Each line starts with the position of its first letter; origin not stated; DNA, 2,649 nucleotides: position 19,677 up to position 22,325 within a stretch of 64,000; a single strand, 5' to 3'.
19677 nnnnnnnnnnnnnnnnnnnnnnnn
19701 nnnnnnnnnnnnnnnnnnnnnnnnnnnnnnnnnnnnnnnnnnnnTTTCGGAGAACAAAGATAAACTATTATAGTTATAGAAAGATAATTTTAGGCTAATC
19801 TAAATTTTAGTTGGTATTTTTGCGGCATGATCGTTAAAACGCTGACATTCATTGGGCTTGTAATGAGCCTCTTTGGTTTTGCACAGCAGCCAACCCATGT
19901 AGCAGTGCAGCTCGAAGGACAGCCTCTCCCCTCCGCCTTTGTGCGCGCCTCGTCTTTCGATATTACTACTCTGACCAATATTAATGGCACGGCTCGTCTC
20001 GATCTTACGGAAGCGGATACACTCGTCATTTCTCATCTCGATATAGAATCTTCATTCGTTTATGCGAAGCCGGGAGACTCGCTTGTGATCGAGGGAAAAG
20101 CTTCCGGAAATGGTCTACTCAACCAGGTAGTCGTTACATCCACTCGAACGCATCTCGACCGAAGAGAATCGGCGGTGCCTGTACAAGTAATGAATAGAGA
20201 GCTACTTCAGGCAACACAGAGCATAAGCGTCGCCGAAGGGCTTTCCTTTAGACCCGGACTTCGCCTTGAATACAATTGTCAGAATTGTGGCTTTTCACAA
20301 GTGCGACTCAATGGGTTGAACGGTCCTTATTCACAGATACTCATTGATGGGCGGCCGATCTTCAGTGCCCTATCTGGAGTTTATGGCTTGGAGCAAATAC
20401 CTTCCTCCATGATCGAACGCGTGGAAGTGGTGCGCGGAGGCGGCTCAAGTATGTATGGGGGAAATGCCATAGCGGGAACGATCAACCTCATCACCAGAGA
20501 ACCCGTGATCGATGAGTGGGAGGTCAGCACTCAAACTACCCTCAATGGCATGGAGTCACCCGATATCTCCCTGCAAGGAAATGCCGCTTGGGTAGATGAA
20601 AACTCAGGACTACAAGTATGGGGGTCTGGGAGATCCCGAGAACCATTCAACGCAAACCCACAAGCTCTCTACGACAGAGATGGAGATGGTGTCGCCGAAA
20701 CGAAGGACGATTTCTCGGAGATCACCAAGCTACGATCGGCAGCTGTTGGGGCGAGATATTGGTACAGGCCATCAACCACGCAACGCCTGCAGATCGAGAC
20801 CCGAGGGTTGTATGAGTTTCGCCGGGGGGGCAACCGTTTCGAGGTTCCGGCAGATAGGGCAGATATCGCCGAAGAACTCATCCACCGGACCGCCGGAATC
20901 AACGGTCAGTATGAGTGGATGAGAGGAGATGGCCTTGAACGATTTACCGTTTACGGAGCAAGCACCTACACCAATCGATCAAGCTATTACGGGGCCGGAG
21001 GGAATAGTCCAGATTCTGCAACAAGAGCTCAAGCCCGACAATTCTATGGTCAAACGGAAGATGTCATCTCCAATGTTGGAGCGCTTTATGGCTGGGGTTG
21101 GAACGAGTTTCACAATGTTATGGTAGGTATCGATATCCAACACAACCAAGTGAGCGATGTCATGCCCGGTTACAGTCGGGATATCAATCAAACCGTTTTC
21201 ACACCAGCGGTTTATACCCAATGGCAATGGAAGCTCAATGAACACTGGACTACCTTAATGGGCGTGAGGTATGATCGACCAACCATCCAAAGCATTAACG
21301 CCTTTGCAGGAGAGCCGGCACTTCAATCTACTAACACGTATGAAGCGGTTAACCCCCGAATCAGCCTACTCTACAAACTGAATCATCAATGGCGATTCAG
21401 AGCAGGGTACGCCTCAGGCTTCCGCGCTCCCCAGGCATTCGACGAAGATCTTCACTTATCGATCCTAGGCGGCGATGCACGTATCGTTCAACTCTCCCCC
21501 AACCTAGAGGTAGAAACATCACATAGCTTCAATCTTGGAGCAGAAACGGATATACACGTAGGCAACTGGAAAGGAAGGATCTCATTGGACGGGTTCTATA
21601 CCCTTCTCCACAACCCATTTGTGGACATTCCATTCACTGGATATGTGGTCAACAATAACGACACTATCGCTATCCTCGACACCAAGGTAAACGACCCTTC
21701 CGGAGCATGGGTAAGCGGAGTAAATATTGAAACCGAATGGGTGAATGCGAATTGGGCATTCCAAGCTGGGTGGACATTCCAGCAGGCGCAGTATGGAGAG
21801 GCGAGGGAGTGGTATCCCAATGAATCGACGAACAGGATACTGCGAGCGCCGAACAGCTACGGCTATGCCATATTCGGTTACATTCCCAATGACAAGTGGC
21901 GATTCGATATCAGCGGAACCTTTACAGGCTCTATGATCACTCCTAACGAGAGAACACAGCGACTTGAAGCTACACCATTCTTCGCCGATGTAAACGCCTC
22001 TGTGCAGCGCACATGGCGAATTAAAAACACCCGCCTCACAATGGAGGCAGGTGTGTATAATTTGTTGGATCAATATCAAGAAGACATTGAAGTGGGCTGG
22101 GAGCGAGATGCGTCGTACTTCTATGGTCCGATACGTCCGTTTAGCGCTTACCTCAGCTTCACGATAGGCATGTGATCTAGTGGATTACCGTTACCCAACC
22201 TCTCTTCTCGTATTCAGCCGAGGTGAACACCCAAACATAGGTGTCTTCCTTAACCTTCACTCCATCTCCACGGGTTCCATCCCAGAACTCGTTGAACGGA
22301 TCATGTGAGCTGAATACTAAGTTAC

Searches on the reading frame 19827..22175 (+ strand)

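Call 51: search_protein_families(library=pfam, proteins=[window:19827-22175:+], max_evalue=0.001)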
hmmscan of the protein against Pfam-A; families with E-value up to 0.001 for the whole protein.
window:19827-22175:+ (782 aa): 2 families
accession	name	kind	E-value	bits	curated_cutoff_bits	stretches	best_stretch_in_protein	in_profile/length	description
PF00593.30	TonB_dep_Rec_b-barrel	-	1.7e-31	111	27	1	346-746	59-436/436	TonB dependent receptor-like, beta-barrel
PF07715.20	Plug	-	3.2e-22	79.5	23.9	1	112-218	2-107/107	TonB-dependent Receptor Plug Domain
